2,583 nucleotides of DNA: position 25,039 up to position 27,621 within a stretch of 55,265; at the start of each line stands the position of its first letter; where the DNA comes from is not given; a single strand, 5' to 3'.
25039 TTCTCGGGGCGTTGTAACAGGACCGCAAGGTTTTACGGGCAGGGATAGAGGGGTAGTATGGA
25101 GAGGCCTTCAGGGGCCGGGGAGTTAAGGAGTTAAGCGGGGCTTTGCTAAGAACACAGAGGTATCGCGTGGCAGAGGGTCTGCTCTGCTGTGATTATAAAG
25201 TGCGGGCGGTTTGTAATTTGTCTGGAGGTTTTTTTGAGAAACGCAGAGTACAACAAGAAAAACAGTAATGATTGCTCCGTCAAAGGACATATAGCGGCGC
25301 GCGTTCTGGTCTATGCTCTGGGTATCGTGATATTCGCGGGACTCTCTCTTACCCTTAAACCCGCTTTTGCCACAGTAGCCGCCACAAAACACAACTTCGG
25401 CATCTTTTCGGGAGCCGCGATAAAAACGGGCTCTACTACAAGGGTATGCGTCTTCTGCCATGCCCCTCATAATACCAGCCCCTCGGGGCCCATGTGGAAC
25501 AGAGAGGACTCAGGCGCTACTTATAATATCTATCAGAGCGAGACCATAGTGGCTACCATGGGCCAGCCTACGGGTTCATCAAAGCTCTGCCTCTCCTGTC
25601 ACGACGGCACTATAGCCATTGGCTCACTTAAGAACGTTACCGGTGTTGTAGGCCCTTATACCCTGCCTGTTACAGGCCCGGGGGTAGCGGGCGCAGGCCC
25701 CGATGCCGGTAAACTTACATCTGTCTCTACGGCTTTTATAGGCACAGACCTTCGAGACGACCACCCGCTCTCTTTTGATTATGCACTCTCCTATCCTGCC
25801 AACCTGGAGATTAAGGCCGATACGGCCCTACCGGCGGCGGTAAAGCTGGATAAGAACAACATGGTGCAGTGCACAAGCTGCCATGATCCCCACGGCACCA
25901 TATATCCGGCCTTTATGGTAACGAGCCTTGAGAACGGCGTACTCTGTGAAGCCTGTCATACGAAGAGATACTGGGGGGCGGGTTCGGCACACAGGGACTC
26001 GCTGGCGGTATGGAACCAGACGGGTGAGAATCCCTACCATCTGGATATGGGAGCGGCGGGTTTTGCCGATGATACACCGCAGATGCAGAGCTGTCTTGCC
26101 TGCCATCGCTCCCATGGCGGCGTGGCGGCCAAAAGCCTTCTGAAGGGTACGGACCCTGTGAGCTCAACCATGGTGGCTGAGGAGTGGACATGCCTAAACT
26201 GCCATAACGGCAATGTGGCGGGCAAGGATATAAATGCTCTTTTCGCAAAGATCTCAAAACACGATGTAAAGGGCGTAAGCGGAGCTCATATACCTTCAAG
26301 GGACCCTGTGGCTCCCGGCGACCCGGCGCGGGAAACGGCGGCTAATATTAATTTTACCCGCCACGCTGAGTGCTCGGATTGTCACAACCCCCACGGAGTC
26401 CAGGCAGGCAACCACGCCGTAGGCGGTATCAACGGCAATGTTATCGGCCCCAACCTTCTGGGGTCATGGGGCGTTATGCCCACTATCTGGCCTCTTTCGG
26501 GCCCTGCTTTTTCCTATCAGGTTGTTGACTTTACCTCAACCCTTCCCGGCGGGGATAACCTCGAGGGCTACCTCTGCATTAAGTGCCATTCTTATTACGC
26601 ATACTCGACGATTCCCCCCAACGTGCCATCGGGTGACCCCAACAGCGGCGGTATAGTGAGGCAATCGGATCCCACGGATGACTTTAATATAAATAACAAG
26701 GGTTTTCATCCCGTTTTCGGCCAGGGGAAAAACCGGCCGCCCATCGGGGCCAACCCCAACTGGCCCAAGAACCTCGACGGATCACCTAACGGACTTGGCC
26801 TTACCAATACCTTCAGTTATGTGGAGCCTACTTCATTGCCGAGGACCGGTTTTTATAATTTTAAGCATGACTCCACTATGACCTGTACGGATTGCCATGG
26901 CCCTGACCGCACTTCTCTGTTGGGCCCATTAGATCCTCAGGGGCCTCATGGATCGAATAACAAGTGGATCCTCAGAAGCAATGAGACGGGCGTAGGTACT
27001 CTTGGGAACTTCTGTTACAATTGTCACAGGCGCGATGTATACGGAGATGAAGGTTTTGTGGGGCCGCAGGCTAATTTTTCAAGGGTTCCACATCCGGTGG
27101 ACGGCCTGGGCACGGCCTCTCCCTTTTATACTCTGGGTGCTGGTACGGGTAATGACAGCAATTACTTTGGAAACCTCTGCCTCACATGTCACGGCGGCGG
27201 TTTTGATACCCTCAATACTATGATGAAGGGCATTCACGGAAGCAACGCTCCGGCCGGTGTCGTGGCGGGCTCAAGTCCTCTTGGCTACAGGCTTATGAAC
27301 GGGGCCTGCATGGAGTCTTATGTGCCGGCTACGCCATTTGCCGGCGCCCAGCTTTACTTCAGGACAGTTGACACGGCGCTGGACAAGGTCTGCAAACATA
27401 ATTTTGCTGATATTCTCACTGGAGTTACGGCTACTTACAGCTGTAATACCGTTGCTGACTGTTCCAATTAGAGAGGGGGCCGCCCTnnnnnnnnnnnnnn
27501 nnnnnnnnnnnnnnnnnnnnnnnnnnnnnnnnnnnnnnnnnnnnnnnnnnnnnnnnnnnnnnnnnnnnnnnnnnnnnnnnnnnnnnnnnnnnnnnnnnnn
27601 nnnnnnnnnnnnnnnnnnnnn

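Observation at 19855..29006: Nine-gene extracytoplasmic locus: 32 haems in five cytochromes, two beta-propellers, two output-less HAMP proteins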

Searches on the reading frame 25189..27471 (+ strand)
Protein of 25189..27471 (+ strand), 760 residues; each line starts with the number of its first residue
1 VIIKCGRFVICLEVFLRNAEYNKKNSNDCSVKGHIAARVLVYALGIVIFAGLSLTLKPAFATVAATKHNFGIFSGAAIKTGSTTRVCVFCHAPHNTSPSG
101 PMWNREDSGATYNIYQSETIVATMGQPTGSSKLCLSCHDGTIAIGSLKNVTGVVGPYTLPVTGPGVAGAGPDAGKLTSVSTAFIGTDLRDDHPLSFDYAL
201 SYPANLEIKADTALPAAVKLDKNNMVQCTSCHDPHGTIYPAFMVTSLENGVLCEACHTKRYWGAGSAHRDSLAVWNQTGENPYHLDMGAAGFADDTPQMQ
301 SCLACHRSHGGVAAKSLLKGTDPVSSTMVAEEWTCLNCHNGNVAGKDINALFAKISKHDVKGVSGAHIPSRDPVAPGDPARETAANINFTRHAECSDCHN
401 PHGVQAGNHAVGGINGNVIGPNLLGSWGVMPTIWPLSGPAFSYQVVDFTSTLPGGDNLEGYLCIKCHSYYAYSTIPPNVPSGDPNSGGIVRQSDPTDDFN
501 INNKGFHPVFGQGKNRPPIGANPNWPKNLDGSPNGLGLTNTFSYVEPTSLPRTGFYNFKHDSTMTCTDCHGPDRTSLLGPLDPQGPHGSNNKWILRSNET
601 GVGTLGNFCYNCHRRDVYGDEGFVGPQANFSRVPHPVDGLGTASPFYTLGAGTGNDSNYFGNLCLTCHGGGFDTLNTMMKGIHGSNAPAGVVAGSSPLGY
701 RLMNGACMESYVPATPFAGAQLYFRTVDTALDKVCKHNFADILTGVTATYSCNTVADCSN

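Call 4: search_protein_families(library=pfam, proteins=[window:25189-27471:+], max_evalue=0.01)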
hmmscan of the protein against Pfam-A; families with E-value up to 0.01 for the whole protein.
window:25189-27471:+ (760 aa): 5 families
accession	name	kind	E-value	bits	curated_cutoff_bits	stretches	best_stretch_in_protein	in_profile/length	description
PF09699.15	Paired_CXXCH_1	-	2.1e-20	72.5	20.6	2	227-259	8-38/41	Doubled CXXCH motif (Paired_CXXCH_1)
PF14522.11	Cytochrome_C7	-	4.3e-13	49.3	24.8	1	224-260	12-51/67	Cytochrome c7 and related cytochrome c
PF14537.11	Cytochrom_c3_2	-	4.5e-11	43.5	25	1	294-341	21-66/79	Cytochrome c3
PF22113.1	Mtrc-MtrF_II-IV_dom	-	8.5e-11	42.1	30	1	253-342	84-166/176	Outer membrane cytochrome MtrC/MtrF-like, domains II/IV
PF03264.19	Cytochrom_NNT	-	0.0012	19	24.1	0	299-341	125-166/174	NapC/NirT cytochrome c family, N-terminal region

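Call 5: search_protein_families(library=ncbifam, proteins=[window:25189-27471:+], max_evalue=0.01)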
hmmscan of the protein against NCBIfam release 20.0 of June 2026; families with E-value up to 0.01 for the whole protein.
window:25189-27471:+ (760 aa): 5 families
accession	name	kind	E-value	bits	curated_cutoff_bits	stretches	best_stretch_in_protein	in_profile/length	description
TIGR01905.1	paired_CXXCH_1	subfamily_domain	4e-14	52.2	25.2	1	227-259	8-38/41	doubled CXXCH domain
TIGR03508.1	decahem_SO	subfamily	2.9e-12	46.6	192.2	1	207-340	126-249/258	DmsE family decaheme c-type cytochrome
NF041028.1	decahem_GSU2203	exception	3e-09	36.5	325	1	203-260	153-210/317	GSU2203 family decaheme c-type cytochrome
TIGR03153.1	cytochr_NrfH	equivalog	7.2e-06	26.1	134.2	0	221-340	24-134/138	cytochrome c nitrite reductase small subunit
TIGR04315.1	octaheme_Shew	subfamily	0.00086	18.4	375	1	222-402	69-231/440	tetrathionate reductase family octaheme c-type cytochrome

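Call 14: find_homologous_proteins(query=window:25189-27471:+, max_evalue=0.00001)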
Query window:25189-27471:+ (760 aa): 5410 proteins with E <= 0.00001 among 8000 candidates; the best 120 are listed.
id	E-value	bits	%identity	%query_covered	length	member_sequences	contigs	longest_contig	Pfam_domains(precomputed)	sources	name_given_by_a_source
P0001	0.0e+0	1769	100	98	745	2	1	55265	PF09699.16,PF14537.12,PF14522.12,PF22113.2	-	-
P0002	0.0e+0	1413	81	98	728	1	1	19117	PF09699.16,PF14537.12,PF14522.12,PF22113.2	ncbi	-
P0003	0.0e+0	1354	78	99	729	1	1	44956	PF09699.16,PF14537.12,PF14522.12,PF22113.2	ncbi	ncbi:MAG: cytochrome c3 family protein [Thermodesulfobacteriota bacterium]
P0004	0.0e+0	1311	76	98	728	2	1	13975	PF09699.16,PF14537.12,PF14522.12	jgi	-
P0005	0.0e+0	1290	77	93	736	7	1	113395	PF09699.16,PF14537.12,PF14522.12,PF22113.2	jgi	-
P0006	0.0e+0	1279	75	95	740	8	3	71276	PF09699.16,PF14537.12,PF14522.12,PF22113.2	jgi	-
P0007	0.0e+0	1279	77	94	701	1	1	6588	PF09699.16,PF14537.12,PF14522.12,PF22113.2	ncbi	ncbi:MAG: cytochrome c3 family protein, partial [Thermodesulfobacteriota bacterium]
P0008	0.0e+0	1268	72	98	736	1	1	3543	PF09699.16,PF14537.12,PF14522.12,PF22113.2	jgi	-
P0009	0.0e+0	1265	72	98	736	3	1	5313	PF09699.16,PF14537.12,PF14522.12,PF22113.2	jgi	-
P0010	0.0e+0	1213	71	98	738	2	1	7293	PF09699.16,PF14537.12,PF14522.12,PF22113.2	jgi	-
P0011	0.0e+0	1154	68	96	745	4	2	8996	PF09699.16,PF14537.12,PF14522.12,PF22113.2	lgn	-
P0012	0.0e+0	1124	67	95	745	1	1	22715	PF09699.16,PF14537.12,PF14522.12,PF22113.2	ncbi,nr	ncbi:MAG: cytochrome c3 family protein [Thermodesulfobacteriota bacterium]|nr:MAG: cytochrome c3 fam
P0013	0.0e+0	1028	62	95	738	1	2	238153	PF09699.16,PF14537.12,PF14522.12,PF22113.2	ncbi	-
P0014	0.0e+0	1027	62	96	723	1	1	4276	PF09699.16,PF14537.12,PF13435.12,PF14522.12,PF22113.2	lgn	-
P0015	0.0e+0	1026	62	93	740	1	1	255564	PF09699.16,PF14537.12,PF14522.12,PF22113.2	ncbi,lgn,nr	ncbi:MAG: hypothetical protein HYS21_09450 [Deltaproteobacteria bacterium]|nr:hypothetical protein [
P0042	9.4e-287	972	59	96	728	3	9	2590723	PF09699.16,PF14537.12,PF14522.12,PF22113.2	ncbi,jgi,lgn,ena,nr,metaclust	ncbi:MAG TPA: hypothetical protein DDW94_10240 [Deltaproteobacteria bacterium]|nr:MAG: hypothetical 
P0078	1.7e-219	749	51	91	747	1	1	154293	PF09699.16,PF14537.12,PF14522.12,PF22113.2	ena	-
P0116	8.6e-96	340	39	76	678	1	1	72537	PF09699.16,PF14537.12,PF14522.12,PF22113.2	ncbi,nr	ncbi:MAG: hypothetical protein L3J28_02135 [Candidatus Polarisedimenticolaceae bacterium]|nr:hypothe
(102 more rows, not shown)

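Call 15: find_encoding_contigs(protein=P0042, flank=10000, max_places=2)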
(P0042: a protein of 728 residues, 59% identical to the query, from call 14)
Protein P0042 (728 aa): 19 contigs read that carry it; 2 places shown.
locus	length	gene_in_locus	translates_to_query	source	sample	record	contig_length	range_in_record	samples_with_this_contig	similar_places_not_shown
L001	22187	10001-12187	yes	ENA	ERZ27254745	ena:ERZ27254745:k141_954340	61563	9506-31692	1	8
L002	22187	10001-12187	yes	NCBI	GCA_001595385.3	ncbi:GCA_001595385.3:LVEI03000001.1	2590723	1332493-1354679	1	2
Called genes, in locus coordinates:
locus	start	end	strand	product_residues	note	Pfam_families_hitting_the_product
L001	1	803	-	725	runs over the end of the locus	PF14827:dCache_3, PF01590:GAF (faint), PF00672:HAMP, PF13185:GAF_2, PF00990:GGDEF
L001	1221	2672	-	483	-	PF01266:DAO, PF01593:Amino_oxidase, PF07992:Pyr_redox_2 (faint), PF13450:NAD_binding_8, PF13454:NAD_binding_9 (faint)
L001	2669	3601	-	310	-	PF00762:Ferrochelatase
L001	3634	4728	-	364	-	PF01208:URO-D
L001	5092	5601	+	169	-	-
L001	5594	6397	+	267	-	PF14522:Cytochrome_C7 (faint), PF14537:Cytochrom_c3_2 (weak), PF09699:Paired_CXXCH_1 (weak)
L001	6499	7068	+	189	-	-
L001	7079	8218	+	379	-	-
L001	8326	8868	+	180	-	PF14537:Cytochrom_c3_2 (faint), PF14522:Cytochrome_C7 (faint), PF09699:Paired_CXXCH_1 (faint)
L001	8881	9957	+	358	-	PF08450:SGL (faint), PF01731:Arylesterase (faint), PF25021:TEN_NHL (faint), PF01436:NHL (weak), PF17170:DUF5128 (weak), PF01436:NHL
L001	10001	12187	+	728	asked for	PF14522:Cytochrome_C7 (faint), PF14537:Cytochrom_c3_2 (faint), PF22113:Mtrc-MtrF_II-IV_dom (faint), PF09699:Paired_CXXCH_1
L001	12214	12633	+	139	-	PF14537:Cytochrom_c3_2 (weak), PF09699:Paired_CXXCH_1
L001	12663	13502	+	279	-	PF02085:Cytochrom_CIII (faint), PF14522:Cytochrome_C7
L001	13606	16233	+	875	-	PF01368:DHH, PF02272:DHHA1, PF00571:CBS, PF01743:PolyA_pol, PF12627:PolyA_pol_RNAbd (weak)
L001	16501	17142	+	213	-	PF02163:Peptidase_M50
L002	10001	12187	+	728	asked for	PF14522:Cytochrome_C7 (faint), PF14537:Cytochrom_c3_2 (faint), PF22113:Mtrc-MtrF_II-IV_dom (faint), PF09699:Paired_CXXCH_1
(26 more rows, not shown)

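Call 16: find_encoding_contigs(protein=P0116, flank=10000, max_places=2)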
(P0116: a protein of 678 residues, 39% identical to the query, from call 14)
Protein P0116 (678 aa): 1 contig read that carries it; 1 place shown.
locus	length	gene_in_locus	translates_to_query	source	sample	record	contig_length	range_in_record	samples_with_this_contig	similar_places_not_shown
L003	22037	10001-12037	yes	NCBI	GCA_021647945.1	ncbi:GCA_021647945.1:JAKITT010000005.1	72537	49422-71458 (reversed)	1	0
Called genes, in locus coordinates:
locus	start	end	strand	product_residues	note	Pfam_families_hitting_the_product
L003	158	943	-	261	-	PF00950:ABC-3, PF01032:FecCD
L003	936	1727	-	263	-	PF00005:ABC_tran, PF13304:AAA_21 (faint)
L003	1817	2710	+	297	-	PF01297:ZnuA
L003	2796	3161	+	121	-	PF04241:DUF423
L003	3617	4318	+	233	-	PF22113:Mtrc-MtrF_II-IV_dom (weak), PF14537:Cytochrom_c3_2 (faint), PF09699:Paired_CXXCH_1 (weak)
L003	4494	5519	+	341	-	PF08450:SGL (faint), PF01731:Arylesterase (faint), PF25021:TEN_NHL (faint), PF06739:SBBP (faint), PF17170:DUF5128 (weak), PF01436:NHL (weak)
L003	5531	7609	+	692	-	PF14522:Cytochrome_C7 (faint), PF22113:Mtrc-MtrF_II-IV_dom (faint), PF09699:Paired_CXXCH_1 (weak)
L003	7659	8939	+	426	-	PF05140:ResB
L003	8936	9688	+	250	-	PF01578:Cytochrom_C_asm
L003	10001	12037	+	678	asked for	PF14522:Cytochrome_C7 (faint), PF14537:Cytochrom_c3_2 (faint), PF22113:Mtrc-MtrF_II-IV_dom (faint), PF09699:Paired_CXXCH_1 (weak)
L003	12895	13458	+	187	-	-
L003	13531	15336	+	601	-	-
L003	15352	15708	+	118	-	PF13442:Cytochrome_CBB3, PF00034:Cytochrom_C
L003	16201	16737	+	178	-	-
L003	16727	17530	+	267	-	PF14522:Cytochrome_C7 (faint), PF22113:Mtrc-MtrF_II-IV_dom (faint), PF14537:Cytochrom_c3_2, PF09699:Paired_CXXCH_1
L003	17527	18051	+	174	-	-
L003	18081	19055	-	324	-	PF00126:HTH_1, PF03466:LysR_substrate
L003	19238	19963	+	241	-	PF01507:PAPS_reduct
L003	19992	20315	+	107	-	-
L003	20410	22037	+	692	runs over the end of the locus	PF03460:NIR_SIR_ferr, PF01077:NIR_SIR, PF03460:NIR_SIR_ferr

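Call 17: find_encoding_contigs(protein=P0078, flank=10000, max_places=2)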
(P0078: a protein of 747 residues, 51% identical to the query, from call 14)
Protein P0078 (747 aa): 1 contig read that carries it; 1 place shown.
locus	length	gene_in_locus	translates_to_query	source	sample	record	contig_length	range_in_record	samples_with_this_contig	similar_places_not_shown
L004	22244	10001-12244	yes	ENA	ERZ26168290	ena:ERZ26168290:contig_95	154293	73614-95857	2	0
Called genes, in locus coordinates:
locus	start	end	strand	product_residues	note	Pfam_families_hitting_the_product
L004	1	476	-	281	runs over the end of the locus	PF09699:Paired_CXXCH_1 (faint)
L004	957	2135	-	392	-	PF01731:Arylesterase (faint), PF25021:TEN_NHL (faint), PF08450:SGL (faint), PF06739:SBBP (faint), PF01436:NHL (weak), PF17170:DUF5128, PF01436:NHL (weak)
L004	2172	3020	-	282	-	PF12895:ANAPC3 (faint), PF13431:TPR_17 (faint), PF13429:TPR_15 (faint), PF13424:TPR_12 (weak), PF13432:TPR_16 (weak), PF14559:TPR_19 (weak), PF13371:TPR_9 (weak), PF13414:TPR_11 (weak), +9 more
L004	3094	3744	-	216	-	PF14522:Cytochrome_C7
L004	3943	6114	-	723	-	PF13414:TPR_11, PF13414:TPR_11, PF00515:TPR_1, PF13424:TPR_12, PF00515:TPR_1, PF13424:TPR_12, PF13414:TPR_11, PF00515:TPR_1, +35 more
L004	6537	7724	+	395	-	PF01011:PQQ (faint), PF13360:PQQ_2, PF13570:Beta-prop_ACSF4, PF25293:Beta-prop_EMC1_N (faint), PF25292:Beta-prop_CGLA (faint), PF13570:Beta-prop_ACSF4, PF13360:PQQ_2 (weak)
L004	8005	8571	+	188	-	PF09699:Paired_CXXCH_1 (faint)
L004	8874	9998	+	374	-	PF06739:SBBP (faint), PF01731:Arylesterase (faint), PF25021:TEN_NHL (faint), PF08450:SGL (weak), PF17170:DUF5128, PF01436:NHL (weak)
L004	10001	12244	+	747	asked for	PF14537:Cytochrom_c3_2 (faint), PF22113:Mtrc-MtrF_II-IV_dom (faint), PF14522:Cytochrome_C7 (faint), PF09699:Paired_CXXCH_1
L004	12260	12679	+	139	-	PF09699:Paired_CXXCH_1 (faint)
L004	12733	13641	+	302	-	PF02085:Cytochrom_CIII (faint), PF14522:Cytochrome_C7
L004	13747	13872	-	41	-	-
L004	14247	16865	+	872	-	PF01368:DHH, PF02272:DHHA1, PF00571:CBS, PF01743:PolyA_pol, PF12627:PolyA_pol_RNAbd (faint)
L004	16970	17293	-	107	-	-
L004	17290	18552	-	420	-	PF04055:Radical_SAM, PF13186:SPASM (weak), PF08369:PCP_red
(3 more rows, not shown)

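Call 25: find_related_loci(query=A1, collection=genome_contigs, flank=10000)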
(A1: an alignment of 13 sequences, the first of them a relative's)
Query A1 (745 aa) in genome_contigs; peptide patterns used: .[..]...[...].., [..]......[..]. (x = any residue, [..] = any of these).
599 stretches matched a pattern (row limit reached: there are more); 515 encode a relative of the query (tblastn E <= 1e-3); the best 80 are kept; 79 distinct loci.
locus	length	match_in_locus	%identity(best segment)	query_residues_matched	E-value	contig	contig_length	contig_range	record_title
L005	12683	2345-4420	77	37-745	0e+0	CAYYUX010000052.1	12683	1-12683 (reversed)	MAG TPA_asm: uncultured Thermodesulfobacteriota bacterium isolate SRP216583_co1_141 genome assembly, contig: NODE_4572_l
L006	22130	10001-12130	61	26-745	0e+0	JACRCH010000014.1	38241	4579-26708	MAG: Deltaproteobacteria bacterium isolate NC_groundwater_1641_Pr3_B-0.1um_55_74 SR-2_scaffold_141_328911, whole genome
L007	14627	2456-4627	59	29-745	0e+0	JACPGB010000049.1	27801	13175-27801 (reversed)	MAG: Deltaproteobacteria bacterium isolate NC_groundwater_376_Ag_B-0.1um_56_22 GD18-4_B1_scaffold_1208005, whole genome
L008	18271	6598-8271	38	16-603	3e-99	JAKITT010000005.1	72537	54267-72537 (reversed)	MAG: Candidatus Polarisedimenticolaceae bacterium isolate D96SM.bin.49 NODE_229_length_72537_cov_4.956056, whole genome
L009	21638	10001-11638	37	20-604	3e-92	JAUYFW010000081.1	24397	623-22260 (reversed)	MAG: Sulfurimicrobium sp. isolate C21_metabat.bin.40 C21_k141_116105, whole genome shotgun sequence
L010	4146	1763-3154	34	48-608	2e-79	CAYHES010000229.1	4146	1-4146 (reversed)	MAG TPA_asm: uncultured Acidiferrobacterales bacterium isolate ERP119705_co11_338 genome assembly, contig: NODE_17153_le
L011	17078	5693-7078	35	48-606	3e-79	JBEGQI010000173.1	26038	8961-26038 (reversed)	MAG: Verrucomicrobiota bacterium isolate pamunkeyriver_2019_sw_WHONDRS-S19S_0054_B_bin.126 scaffold_586996, whole genome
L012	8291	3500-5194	32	20-658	6e-79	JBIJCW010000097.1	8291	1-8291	MAG: Kiritimatiellia bacterium isolate ME2006-08-22D15_3300044611_group2_bin126 Rohwer_bin2518_scaffold_12656_c1, whole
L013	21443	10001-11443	32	26-608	9e-78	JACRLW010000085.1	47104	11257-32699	MAG: Planctomycetota bacterium isolate NC_groundwater_1891_Pr3_B-0.1um_70_9 SR2-18-B1_coassembly_247118, whole genome sh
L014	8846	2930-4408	33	37-608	2e-77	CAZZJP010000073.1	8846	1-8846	MAG TPA_asm: uncultured Desulfobulbia bacterium isolate SRP128015_co1_121 genome assembly, contig: NODE_13224_length_884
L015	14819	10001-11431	33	22-601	3e-76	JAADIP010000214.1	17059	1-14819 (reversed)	MAG: Calditrichota bacterium isolate M_MetaBat.59 contig-127_5035, whole genome shotgun sequence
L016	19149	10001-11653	32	22-655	6e-76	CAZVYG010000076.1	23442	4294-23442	MAG TPA_asm: uncultured Verrucomicrobiota bacterium isolate binchicken_co107_410 genome assembly, contig: NODE_5418_leng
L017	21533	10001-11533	33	11-608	3e-76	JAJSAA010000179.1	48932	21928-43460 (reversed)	MAG: Deltaproteobacteria bacterium isolate Dive96_bin4.264 k141_3306239, whole genome shotgun sequence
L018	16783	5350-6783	33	29-608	3e-74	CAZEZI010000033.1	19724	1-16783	MAG TPA_asm: uncultured Thioalkalispiraceae bacterium isolate SRP128015_co3_350 genome assembly, contig: NODE_2745_lengt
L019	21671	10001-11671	30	20-660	3e-74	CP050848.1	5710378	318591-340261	Planctomycetales bacterium ZRK34 chromosome, complete genome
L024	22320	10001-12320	32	39-602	1e-72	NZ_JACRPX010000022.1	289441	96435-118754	MAG: Ignavibacterium album isolate NC_groundwater_1998_Pr3_S-0.65um_35_12 SR2-18-Sp65_coassembly_scaffold_454498, whole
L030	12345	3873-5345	32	23-608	6e-72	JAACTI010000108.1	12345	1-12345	MAG: Deltaproteobacteria bacterium isolate CG_2015-17_54_20 CG_2015-17_curated_scaffold_4641, whole genome shotgun seque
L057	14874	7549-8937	32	48-608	2e-67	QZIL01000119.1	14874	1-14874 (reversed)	MAG: Nitrospiraceae bacterium isolate SURF_66 Ga0104751_1005771, whole genome shotgun sequence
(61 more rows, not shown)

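Call 31: search_protein_families(library=pfam, proteins=[L057:4109-6103:+, L030:776-2782:+, L024:14027-15997:+, L057:3365-4096:+, L057:9292-10077:+, L030:5739-6491:+, L003:13531-15336:+, L057:487-1170:+], max_evalue=0.1)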
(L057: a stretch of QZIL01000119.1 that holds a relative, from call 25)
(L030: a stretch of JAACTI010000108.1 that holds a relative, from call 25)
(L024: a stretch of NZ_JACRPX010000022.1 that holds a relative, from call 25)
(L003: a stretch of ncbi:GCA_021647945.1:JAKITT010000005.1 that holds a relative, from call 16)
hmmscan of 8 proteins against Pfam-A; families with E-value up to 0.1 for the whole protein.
L057:4109-6103:+ (664 aa): 0 families

L030:776-2782:+ (668 aa): 0 families

L024:14027-15997:+ (656 aa): 2 families
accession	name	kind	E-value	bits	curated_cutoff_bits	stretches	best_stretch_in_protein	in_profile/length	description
PF15711.10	ILEI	-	0.08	13.9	27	0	408-458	6-53/90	Interleukin-like EMT inducer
PF16251.10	bCoV_NAB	-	0.086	13.8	25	0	192-270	50-128/129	Betacoronavirus nucleic acid-binding (NAB)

L057:3365-4096:+ (243 aa): 7 families
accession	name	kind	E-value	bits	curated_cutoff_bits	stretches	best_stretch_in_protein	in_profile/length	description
PF09699.15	Paired_CXXCH_1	-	1.2e-23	82.9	20.6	3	165-203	1-38/41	Doubled CXXCH motif (Paired_CXXCH_1)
PF22113.1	Mtrc-MtrF_II-IV_dom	-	4.9e-11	42.9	30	2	94-181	75-167/176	Outer membrane cytochrome MtrC/MtrF-like, domains II/IV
PF14522.11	Cytochrome_C7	-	4.7e-06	26.8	24.8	2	170-223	13-67/67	Cytochrome c7 and related cytochrome c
PF14537.11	Cytochrom_c3_2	-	0.00031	21.6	25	1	101-201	7-78/79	Cytochrome c3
PF22678.1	Cytochrom_c_NrfB-like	-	0.00056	20.8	27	1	103-188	1-76/89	Cytochrome c-type protein NrfB-like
PF13435.11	Cytochrome_C554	-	0.0037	18.6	20.8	0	102-177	1-83/84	Cytochrome c554 and c-prime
PF02085.21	Cytochrom_CIII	-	0.0049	17.6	22.9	1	87-153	17-86/101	Class III cytochrome C family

L057:9292-10077:+ (261 aa): 0 families

L030:5739-6491:+ (250 aa): 2 families
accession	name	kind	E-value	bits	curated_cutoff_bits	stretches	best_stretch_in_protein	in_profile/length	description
PF13004.13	BACON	-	0.028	14.8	25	1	190-216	9-35/61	Putative binding domain, N-terminal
PF01336.31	tRNA_anti-codon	-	0.069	13.5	27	0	174-201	1-28/75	OB-fold nucleic acid binding domain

L003:13531-15336:+ (601 aa): 0 families

L057:487-1170:+ (227 aa): 5 families
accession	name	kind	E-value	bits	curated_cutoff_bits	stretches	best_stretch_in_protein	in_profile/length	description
PF09699.15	Paired_CXXCH_1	-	1.6e-05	25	20.6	1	189-226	7-37/41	Doubled CXXCH motif (Paired_CXXCH_1)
PF14522.11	Cytochrome_C7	-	5.8e-05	23.3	24.8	0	49-119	13-54/67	Cytochrome c7 and related cytochrome c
PF14537.11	Cytochrom_c3_2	-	0.003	18.4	25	0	187-225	56-78/79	Cytochrome c3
PF24734.1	DUF7685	-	0.016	15.5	27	0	104-118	23-37/43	Domain of unknown function (DUF7685)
PF16135.10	TDBD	-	0.041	14.3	23.6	1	111-128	11-28/52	Tify domain binding domain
